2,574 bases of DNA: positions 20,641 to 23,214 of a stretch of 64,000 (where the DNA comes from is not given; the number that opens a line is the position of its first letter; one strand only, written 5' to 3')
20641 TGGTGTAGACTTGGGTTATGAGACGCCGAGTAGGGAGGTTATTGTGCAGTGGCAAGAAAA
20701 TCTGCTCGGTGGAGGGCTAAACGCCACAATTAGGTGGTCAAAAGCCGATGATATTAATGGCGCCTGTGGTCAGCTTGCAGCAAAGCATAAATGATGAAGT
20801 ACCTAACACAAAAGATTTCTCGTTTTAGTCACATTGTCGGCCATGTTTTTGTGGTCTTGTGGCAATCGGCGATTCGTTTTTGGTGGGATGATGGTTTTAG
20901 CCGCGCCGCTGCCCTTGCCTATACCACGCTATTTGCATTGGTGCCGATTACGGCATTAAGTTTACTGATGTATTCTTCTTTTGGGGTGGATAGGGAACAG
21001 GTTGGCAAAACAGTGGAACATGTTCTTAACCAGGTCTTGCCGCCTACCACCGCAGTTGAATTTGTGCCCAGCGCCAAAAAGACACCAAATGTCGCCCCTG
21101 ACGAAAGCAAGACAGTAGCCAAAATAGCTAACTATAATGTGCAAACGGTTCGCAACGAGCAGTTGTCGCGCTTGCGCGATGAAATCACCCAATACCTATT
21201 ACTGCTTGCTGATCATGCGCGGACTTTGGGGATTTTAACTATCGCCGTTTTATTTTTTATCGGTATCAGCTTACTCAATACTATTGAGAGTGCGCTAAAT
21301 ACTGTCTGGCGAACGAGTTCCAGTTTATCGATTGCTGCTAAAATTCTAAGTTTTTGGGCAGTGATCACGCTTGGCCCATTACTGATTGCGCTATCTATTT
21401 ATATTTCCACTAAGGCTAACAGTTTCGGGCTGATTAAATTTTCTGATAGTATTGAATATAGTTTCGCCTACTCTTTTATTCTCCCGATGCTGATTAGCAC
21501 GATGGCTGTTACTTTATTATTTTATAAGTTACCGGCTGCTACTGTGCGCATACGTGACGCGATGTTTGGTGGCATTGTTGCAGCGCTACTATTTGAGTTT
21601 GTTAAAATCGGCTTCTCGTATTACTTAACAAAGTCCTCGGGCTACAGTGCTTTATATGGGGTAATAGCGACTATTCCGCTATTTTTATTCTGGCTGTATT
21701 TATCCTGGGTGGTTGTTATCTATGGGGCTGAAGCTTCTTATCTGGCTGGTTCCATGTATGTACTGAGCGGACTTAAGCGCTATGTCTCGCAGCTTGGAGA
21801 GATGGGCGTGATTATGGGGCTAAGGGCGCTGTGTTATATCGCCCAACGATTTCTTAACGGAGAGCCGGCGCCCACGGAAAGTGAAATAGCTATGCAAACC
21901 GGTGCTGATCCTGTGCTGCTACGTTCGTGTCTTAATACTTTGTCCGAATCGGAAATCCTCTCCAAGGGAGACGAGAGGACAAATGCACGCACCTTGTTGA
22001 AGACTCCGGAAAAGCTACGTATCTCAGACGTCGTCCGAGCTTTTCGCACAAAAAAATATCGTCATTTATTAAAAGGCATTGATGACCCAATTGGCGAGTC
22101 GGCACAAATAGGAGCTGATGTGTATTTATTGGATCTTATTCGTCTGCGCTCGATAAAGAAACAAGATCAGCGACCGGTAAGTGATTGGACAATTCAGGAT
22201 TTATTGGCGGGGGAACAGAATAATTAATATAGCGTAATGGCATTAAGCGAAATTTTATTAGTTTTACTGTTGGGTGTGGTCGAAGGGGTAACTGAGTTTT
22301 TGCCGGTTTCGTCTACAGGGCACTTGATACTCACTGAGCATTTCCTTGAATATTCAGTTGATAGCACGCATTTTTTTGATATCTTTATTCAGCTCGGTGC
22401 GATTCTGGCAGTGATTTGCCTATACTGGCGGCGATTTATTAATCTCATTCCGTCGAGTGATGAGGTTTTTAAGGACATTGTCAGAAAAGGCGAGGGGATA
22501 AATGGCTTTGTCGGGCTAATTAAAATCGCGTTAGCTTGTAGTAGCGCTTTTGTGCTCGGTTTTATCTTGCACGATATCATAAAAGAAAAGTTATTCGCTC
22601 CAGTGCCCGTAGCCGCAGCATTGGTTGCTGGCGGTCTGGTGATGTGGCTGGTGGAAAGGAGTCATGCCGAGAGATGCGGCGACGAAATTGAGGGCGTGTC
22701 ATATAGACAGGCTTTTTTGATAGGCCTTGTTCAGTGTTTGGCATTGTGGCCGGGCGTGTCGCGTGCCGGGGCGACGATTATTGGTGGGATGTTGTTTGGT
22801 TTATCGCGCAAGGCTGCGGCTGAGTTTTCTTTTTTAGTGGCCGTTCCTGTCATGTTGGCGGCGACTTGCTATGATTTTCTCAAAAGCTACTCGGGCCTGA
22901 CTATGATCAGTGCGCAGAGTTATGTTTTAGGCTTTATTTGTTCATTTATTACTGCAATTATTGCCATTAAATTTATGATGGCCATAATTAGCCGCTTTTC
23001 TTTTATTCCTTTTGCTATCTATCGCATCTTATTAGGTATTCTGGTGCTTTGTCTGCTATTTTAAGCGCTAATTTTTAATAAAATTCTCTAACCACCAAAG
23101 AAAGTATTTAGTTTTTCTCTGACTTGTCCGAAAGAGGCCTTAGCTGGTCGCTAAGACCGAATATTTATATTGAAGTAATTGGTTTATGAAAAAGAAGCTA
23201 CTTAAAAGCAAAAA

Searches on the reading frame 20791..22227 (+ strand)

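Call 53: search_protein_families(library=pfam, proteins=[window:20791-22227:+])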
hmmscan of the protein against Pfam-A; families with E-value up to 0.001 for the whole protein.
window:20791-22227:+ (478 aa): 2 families
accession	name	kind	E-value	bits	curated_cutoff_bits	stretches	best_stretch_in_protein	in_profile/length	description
PF03631.20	Virul_fac_BrkB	-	9.9e-45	153.6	33.7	2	128-317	56-253/259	Virulence factor BrkB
PF02082.26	Rrf2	-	0.00054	20.6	30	0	342-421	7-84/132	Iron-dependent Transcriptional regulator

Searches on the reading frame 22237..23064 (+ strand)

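Call 53: search_protein_families(library=pfam, proteins=[window:22237-23064:+])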
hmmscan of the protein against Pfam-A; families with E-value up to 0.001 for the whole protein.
window:22237-23064:+ (275 aa): 1 family
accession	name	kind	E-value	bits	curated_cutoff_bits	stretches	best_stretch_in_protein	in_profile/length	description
PF02673.24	BacA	-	5.3e-80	269.2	33.4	1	10-269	2-257/257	Bacitracin resistance protein BacA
